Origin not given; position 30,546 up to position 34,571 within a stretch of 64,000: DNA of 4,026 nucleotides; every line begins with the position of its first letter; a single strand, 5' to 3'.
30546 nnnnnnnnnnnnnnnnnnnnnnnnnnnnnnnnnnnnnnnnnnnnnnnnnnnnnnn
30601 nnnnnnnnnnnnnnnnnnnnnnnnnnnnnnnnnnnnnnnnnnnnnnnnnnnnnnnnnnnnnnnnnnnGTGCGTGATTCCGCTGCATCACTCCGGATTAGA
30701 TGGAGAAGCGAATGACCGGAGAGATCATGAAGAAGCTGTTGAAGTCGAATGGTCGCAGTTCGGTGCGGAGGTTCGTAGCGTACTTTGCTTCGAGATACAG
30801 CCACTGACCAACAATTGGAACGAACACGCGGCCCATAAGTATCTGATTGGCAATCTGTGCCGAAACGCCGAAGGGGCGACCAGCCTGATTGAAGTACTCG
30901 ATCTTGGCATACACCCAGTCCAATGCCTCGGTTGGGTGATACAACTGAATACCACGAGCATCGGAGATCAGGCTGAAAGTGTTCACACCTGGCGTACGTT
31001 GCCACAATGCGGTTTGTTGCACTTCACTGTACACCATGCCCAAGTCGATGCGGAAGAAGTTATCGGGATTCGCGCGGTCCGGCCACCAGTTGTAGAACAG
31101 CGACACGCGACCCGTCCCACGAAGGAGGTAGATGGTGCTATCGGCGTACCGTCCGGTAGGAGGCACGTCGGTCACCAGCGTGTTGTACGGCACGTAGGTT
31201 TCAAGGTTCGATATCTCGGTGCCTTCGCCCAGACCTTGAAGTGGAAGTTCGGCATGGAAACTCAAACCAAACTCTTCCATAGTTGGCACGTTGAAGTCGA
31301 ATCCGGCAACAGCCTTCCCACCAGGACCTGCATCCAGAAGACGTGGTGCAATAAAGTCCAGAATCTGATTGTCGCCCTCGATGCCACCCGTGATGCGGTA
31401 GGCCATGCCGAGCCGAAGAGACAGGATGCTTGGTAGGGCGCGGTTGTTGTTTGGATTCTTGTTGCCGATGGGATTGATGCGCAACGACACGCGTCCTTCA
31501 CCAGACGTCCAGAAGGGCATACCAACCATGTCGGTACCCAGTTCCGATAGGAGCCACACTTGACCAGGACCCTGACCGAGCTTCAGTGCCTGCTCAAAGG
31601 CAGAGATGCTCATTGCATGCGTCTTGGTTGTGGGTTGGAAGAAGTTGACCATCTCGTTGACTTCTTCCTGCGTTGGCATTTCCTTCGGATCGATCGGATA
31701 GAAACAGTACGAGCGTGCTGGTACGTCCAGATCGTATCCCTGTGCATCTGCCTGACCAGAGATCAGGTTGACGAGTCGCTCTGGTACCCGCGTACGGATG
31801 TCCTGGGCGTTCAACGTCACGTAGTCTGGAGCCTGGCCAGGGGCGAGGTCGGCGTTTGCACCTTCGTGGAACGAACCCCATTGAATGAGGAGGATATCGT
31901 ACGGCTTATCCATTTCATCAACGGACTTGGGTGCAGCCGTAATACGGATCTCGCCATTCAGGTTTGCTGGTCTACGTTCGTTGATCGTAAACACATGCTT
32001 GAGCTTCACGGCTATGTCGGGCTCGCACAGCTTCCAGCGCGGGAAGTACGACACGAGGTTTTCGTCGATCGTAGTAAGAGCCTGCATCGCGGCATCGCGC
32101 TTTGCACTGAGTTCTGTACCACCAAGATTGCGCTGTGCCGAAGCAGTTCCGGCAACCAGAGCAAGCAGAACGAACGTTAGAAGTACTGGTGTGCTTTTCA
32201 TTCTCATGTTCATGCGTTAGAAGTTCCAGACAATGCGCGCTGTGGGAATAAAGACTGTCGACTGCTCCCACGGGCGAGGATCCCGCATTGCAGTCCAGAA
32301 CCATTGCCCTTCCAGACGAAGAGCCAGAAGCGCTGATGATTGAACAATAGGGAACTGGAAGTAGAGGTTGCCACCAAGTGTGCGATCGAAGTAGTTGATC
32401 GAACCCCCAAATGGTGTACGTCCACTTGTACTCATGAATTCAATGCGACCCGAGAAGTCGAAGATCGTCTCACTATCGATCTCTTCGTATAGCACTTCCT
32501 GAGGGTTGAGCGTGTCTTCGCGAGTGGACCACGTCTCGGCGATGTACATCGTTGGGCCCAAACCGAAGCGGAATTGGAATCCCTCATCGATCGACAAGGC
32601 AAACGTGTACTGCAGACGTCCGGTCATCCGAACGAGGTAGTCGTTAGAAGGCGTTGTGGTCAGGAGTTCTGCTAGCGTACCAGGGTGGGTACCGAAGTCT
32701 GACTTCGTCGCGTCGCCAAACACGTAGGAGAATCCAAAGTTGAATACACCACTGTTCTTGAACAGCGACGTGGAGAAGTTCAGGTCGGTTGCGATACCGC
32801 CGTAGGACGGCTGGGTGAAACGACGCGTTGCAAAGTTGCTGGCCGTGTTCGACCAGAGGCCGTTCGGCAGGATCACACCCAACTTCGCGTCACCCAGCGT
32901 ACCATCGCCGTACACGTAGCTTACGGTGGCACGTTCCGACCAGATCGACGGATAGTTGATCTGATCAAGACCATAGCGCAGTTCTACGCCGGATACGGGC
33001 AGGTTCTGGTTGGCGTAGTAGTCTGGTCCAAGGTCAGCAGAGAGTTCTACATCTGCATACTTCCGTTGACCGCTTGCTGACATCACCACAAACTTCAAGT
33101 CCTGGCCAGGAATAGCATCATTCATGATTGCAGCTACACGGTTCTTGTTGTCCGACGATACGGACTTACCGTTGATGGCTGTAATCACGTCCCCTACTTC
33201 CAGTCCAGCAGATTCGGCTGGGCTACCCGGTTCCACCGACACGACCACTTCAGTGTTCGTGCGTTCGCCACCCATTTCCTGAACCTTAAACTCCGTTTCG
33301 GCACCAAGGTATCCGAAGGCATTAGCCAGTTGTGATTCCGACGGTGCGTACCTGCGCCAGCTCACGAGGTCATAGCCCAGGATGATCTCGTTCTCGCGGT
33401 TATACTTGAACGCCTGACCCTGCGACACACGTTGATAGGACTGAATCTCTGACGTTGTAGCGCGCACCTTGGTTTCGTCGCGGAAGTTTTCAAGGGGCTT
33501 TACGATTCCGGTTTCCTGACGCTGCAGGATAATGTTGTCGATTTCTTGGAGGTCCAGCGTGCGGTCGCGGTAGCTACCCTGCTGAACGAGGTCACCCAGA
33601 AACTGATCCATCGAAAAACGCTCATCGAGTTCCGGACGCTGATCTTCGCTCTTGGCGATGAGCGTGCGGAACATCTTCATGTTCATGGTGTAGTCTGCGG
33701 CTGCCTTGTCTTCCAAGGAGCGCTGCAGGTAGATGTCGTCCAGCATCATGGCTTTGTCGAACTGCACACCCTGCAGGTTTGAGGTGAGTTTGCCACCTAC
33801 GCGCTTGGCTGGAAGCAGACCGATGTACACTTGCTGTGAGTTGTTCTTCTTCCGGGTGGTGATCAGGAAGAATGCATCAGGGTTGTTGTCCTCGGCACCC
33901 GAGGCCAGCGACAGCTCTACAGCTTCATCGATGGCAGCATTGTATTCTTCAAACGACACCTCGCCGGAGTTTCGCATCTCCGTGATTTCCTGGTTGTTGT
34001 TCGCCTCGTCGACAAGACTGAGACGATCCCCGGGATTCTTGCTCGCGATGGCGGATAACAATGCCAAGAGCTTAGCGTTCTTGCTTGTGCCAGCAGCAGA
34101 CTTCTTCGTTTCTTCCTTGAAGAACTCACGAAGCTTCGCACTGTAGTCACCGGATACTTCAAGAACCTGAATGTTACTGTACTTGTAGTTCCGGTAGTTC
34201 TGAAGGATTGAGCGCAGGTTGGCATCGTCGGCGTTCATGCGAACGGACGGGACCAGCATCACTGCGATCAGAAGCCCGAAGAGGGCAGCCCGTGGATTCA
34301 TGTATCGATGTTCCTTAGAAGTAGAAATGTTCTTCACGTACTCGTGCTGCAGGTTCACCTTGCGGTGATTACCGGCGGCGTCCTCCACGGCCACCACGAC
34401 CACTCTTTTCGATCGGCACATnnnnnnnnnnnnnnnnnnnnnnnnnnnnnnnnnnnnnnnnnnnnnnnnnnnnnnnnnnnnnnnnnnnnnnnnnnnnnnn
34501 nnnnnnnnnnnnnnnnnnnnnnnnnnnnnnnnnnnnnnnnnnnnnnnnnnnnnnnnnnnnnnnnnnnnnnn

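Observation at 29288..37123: Co-directional five-gene envelope cluster of uncharacterised secreted/membrane proteins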

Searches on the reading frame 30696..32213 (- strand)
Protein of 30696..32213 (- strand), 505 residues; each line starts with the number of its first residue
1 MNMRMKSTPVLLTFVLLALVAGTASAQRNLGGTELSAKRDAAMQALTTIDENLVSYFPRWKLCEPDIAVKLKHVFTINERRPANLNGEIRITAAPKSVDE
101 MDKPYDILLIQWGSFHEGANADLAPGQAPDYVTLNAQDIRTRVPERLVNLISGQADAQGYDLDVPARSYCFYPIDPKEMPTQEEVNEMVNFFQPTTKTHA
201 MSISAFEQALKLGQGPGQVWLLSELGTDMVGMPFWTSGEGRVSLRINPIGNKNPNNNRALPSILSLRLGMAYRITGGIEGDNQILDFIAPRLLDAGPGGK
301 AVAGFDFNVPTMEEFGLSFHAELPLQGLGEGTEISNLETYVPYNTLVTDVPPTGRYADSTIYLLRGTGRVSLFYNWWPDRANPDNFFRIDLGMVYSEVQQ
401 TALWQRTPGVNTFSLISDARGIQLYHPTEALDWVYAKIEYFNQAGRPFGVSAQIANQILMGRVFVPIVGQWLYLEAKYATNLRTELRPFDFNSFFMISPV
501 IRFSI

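Call 4: search_protein_families(library=pfam, proteins=[window:30696-32213:-], max_evalue=0.1)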
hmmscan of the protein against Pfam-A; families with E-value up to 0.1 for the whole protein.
window:30696-32213:- (505 aa): 0 families

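Call 5: search_protein_families(library=ncbifam, proteins=[window:30696-32213:-], max_evalue=0.1)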
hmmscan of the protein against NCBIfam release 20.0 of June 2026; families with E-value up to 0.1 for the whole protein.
window:30696-32213:- (505 aa): 0 families

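Call 14: find_homologous_proteins(query=window:30696-32213:-)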
Query window:30696-32213:- (505 aa): 191 proteins with E <= 0.001 among 8000 candidates; the best 120 are listed.
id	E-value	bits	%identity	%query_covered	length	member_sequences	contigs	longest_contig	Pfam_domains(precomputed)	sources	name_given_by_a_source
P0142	0.0e+0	1164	100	100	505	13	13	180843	-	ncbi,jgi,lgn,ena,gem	ncbi:MAG: hypothetical protein ACO3E0_01150 [Candidatus Kapaibacteriota bacterium]|jgi:hypothetical 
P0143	1.5e-245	834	69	100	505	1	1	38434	-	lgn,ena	-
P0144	3.1e-238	810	68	99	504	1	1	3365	-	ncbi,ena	-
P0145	3.0e-183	628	54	98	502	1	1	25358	-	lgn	-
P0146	5.4e-163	562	51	100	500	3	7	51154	-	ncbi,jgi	jgi:hypothetical protein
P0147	1.2e-160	554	50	100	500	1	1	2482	-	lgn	-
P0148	4.5e-109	384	40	99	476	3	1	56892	-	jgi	-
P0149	1.9e-108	382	39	99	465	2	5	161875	-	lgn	-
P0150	9.2e-107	376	37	98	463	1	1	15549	-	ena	-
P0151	1.7e-106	375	39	98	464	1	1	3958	-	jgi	-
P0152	2.2e-106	375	39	93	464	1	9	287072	-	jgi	jgi:hypothetical protein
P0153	8.8e-106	373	39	92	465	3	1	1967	-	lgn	-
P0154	1.5e-105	372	38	99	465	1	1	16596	-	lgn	-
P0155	2.8e-105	371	39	97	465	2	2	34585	-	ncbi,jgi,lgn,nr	ncbi:MAG: hypothetical protein HQ472_04960 [Ignavibacteria bacterium]|nr:hypothetical protein [Ignav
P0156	4.3e-105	371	39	98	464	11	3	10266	-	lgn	-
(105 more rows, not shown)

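Call 31: search_solved_structures(query=A2, max_evalue=10)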
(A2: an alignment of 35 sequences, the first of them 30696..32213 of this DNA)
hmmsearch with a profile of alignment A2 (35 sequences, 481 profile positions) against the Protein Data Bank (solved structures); distinct sequences matched with E-value up to 10: 0.

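Call 40: predict_structure(alignment_id=A2)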
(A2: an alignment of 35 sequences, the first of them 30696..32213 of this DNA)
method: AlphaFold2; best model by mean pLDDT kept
length: 505 residues; sequences in the alignment: 35
mean_pLDDT: 84.7   pTM: 0.63
mean pLDDT of the five models: 84.7, 80.8, 80.7, 80.2, 80.0
residues with pLDDT >= 90: 252; 70-90: 178; 50-70: 42; < 50: 33
segments of 3 or more residues with pLDDT < 50: 1-6, 29-39, 41-50, 192-197
pLDDT, mean of each block of 10 residues (from residue 1): 50 75 56 45 46 81 97 95 95 88 93 93 90 91 94 94 93 92 80 52 86 76 91 83 92 79 93 84 67 92 96 95 93 88 82 81 96 92 86 97 88 88 93 97 74 96 85 90 93 89 73
secondary structure, 60 per line:
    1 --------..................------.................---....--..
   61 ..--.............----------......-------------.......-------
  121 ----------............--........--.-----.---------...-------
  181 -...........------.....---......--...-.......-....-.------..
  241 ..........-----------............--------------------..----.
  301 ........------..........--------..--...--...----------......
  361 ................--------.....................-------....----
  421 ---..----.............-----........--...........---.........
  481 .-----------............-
elements in order: H9-26 H33-49 H53-56 E59-62 H65-77 E88-93 E107-113 E131-135 H136-142 H145-152 E171-173 H182-192 E199-203 E207-212 E219-225 E239-250 E262-273 E300-308 E315-324 E342-344 E355-376 E385-405 E413-416 H430-433 E434-442 E448-455 E458-468 E472-481 E493-504

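Call 73: search_protein_families(library=padloc, proteins=[window:30696-32213:-], max_evalue=0.01)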
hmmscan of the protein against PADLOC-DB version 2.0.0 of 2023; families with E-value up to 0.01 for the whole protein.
window:30696-32213:- (505 aa): 0 families

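Call 74: search_protein_families(library=phrogs, proteins=[window:30696-32213:-], max_evalue=0.01)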
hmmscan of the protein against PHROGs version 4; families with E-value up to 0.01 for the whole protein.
window:30696-32213:- (505 aa): 0 families

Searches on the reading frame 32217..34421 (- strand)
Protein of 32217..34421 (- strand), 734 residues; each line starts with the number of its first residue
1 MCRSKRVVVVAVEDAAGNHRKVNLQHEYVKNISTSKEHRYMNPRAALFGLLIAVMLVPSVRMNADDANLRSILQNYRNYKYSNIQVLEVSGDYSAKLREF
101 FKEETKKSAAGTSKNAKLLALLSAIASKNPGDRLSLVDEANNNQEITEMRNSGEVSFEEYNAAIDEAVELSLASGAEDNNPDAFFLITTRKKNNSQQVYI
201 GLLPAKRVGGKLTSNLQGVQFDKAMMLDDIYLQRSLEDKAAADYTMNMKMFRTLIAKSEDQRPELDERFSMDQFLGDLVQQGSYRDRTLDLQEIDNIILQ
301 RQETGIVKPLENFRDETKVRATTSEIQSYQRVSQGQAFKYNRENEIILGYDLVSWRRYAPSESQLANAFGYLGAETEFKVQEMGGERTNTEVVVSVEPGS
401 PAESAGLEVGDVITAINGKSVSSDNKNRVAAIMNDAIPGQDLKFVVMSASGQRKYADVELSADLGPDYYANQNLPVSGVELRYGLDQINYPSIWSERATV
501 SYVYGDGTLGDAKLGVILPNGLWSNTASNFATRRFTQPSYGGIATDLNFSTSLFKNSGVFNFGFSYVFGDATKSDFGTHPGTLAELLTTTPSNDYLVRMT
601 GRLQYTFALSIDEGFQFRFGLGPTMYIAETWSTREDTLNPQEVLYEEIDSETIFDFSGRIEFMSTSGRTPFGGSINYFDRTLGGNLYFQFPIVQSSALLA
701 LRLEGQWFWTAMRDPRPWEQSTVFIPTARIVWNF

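Call 4: search_protein_families(library=pfam, proteins=[window:32217-34421:-], max_evalue=0.1)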
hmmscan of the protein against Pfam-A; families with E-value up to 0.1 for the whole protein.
window:32217-34421:- (734 aa): 6 families
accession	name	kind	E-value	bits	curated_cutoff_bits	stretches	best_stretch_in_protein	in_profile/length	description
PF17820.7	PDZ_6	-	2.6e-12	46.7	27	1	392-432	1-39/54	PDZ domain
PF13180.12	PDZ_2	-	5.3e-09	36.7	27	1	390-458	13-78/80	PDZ domain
PF00595.29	PDZ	-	3.5e-08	34.2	23.2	1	378-433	14-69/81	PDZ domain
PF19805.5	DUF6288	-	1.1e-05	25.3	26.3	1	393-460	5-76/402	Family of unknown function (DUF6288)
PF14685.13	PDZ_Tricorn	-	0.02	15.3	25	1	396-425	27-58/88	Tricorn protease PDZ domain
PF03717.20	PBP_dimer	-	0.061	14.2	24.4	0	291-382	42-133/180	Penicillin-binding Protein dimerisation domain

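Call 5: search_protein_families(library=ncbifam, proteins=[window:32217-34421:-], max_evalue=0.1)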
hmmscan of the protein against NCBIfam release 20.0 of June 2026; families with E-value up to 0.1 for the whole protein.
window:32217-34421:- (734 aa): 21 families
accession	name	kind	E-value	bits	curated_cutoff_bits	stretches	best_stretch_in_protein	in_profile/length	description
TIGR02037.1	degP_htrA_DO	subfamily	1.5e-09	37.3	416.2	1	380-461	250-328/434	Do family serine endopeptidase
NF041521.1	HhoA_HhoB_HtrA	equivalog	1.4e-06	27.8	450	1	388-449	262-321/335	HhoA/HhoB/HtrA family serine endopeptidase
TIGR02038.1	protease_degS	equivalog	6.9e-06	25.4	422.95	1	379-450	268-337/351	outer membrane-stress sensor serine endopeptidase DegS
TIGR00225.1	prc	subfamily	1e-05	24.8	218.6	1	390-434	63-107/335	C-terminal processing peptidase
NF040960.1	MamE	equivalog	3.1e-05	22.7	800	1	392-451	470-527/659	magnetosome formation protease MamE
NF008147.1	PRK10898.1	equivalog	7.9e-05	21.9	408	1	377-447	267-335/352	outer membrane-stress sensor serine endopeptidase DegS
NF041199.1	trx7_PDZ_seleno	equivalog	0.0001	21.3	300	1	388-423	202-237/390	Trx7/PDZ domain-containing (seleno)protein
NF007526.1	PRK10139.1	equivalog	0.00014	20.7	756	1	392-460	294-359/456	serine endoprotease DegQ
NF008189.1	PRK10942.1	equivalog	0.00048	18.7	720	1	388-428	312-352/477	serine endoprotease DegP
NF052377.1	lmo1851_S41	exception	0.00082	18.2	725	1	365-428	102-157/468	lmo1851 family serine protease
TIGR02860.1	spore_IV_B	equivalog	0.00092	18.3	305.25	1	400-446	124-167/402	SpoIVB peptidase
NF045589.1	Cterm_S41_CtpB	exception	0.0021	16.8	633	1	386-425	127-166/416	carboxyl-terminal processing protease CtpB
NF045588.1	Cterm_S41_CtpA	exception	0.0026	16.7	625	1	388-458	124-191/401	carboxyl-terminal processing protease CtpA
NF058627.1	S41_Gfo1087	equivalog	0.0031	16.5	455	1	377-430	120-174/489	GFO_1087 family putative carboxy terminal peptidase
TIGR01174.1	ftsA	equivalog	0.0039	16.3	175.85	1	404-460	63-119/371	cell division protein FtsA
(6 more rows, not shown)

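Call 13: find_homologous_proteins(query=window:32217-34301:-)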
Query window:32217-34301:- (694 aa): 21 proteins with E <= 0.001 among 8000 candidates.
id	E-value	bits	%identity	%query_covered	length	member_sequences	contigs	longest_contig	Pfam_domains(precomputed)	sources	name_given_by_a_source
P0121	0.0e+0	1553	100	100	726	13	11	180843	PF19805.6,PF17820.8,PF00595.30,PF13180.13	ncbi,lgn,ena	ncbi:MAG: PDZ domain-containing protein [Candidatus Kapaibacteriota bacterium]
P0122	0.0e+0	1390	88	100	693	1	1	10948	PF19805.6,PF17820.8,PF00595.30,PF13180.13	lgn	-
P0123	0.0e+0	1080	68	100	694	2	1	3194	PF17820.8,PF13180.13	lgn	-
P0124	1.3e-243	829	55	100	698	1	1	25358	PF17820.8,PF00595.30,PF13180.13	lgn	-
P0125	2.9e-48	183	39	38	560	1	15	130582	-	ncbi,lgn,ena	-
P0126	5.9e-48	182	40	38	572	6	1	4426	-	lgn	-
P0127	4.0e-8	51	51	8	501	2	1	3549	PF14685.15,PF13365.13,PF12812.14,PF17820.8,PF00595.30,PF13180.13,PF00089.33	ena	-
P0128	1.4e-7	49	68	5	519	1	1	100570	PF13365.13,PF17820.8,PF00595.30,PF13180.13,PF00089.33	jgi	jgi:serine protease Do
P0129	2.0e-7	48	40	11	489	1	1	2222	PF14685.15,PF13365.13,PF12812.14,PF17820.8,PF00595.30,PF13180.13,PF00089.33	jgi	jgi:Do/DeqQ family serine protease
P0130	8.2e-7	46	45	9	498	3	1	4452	PF14685.15,PF13365.13,PF12812.14,PF17820.8,PF00595.30,PF13180.13,PF00089.33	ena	-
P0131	1.0e-6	46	66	5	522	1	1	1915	PF13365.13,PF17820.8,PF00595.30,PF13180.13,PF00089.33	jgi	jgi:serine protease Do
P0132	2.1e-6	45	35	13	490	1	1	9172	PF19805.6,PF04495.21,PF14685.15,PF17820.8,PF00595.30,PF13180.13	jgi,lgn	jgi:serine protease Do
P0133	2.2e-6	45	39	8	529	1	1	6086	PF04495.21,PF14685.15,PF13365.13,PF17820.8,PF00595.30,PF13180.13,PF00089.33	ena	-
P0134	1.1e-5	43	41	10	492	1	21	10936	PF19805.6,PF14685.15,PF13365.13,PF17820.8,PF00595.30,PF13180.13,PF10459.16,PF00089.33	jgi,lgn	jgi:serine protease Do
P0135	3.5e-5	41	58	6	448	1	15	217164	PF19805.6,PF13365.13,PF17820.8,PF00595.30,PF13180.13,PF00089.33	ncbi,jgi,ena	jgi:Do/DeqQ family serine protease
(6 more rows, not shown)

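Call 32: search_solved_structures(query=A3, max_evalue=10)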
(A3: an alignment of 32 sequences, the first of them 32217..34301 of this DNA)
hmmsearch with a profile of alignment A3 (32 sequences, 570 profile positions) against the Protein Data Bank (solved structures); distinct sequences matched with E-value up to 10: 3.
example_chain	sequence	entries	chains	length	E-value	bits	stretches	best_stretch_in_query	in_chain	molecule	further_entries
6v3p_C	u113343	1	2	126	1.2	10.9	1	60-153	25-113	IgA FC receptor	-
3k7l_A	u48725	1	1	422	1.5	10.6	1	271-339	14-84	Atragin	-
7bqn_A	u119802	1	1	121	7.3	8.3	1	58-131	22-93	Rei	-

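Call 73: search_protein_families(library=padloc, proteins=[window:32217-34301:-], max_evalue=0.01)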
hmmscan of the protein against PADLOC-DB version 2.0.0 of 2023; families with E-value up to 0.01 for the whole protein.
window:32217-34301:- (694 aa): 0 families

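Call 74: search_protein_families(library=phrogs, proteins=[window:32217-34301:-], max_evalue=0.01)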
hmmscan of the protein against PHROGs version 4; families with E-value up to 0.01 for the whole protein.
window:32217-34301:- (694 aa): 1 family
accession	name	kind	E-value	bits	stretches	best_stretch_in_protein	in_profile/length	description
phrog_11383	-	unknown function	3.8e-05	24.3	1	335-420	370-454/462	-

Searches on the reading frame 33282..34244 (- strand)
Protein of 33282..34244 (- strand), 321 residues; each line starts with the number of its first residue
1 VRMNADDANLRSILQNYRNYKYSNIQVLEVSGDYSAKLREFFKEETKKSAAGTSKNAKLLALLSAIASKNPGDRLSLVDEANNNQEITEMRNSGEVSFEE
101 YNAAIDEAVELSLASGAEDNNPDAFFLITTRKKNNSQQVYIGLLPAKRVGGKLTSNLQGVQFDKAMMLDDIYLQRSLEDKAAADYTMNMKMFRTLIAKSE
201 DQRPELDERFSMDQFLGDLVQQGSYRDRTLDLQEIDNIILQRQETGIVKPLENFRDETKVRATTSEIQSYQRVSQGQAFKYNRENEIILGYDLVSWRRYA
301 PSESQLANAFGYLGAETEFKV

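Call 50: search_protein_families(library=pfam, proteins=[window:33282-34244:-], max_evalue=10)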
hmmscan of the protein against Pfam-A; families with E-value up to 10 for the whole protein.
seq(321 aa): 2 families
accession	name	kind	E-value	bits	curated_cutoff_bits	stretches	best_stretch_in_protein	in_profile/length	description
PF24098.1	DUF7380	-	0.088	13.1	27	1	17-68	11-62/177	Domain of unknown function (DUF7380)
PF03717.20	PBP_dimer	-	0.58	11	24.4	1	224-318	62-128/180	Penicillin-binding Protein dimerisation domain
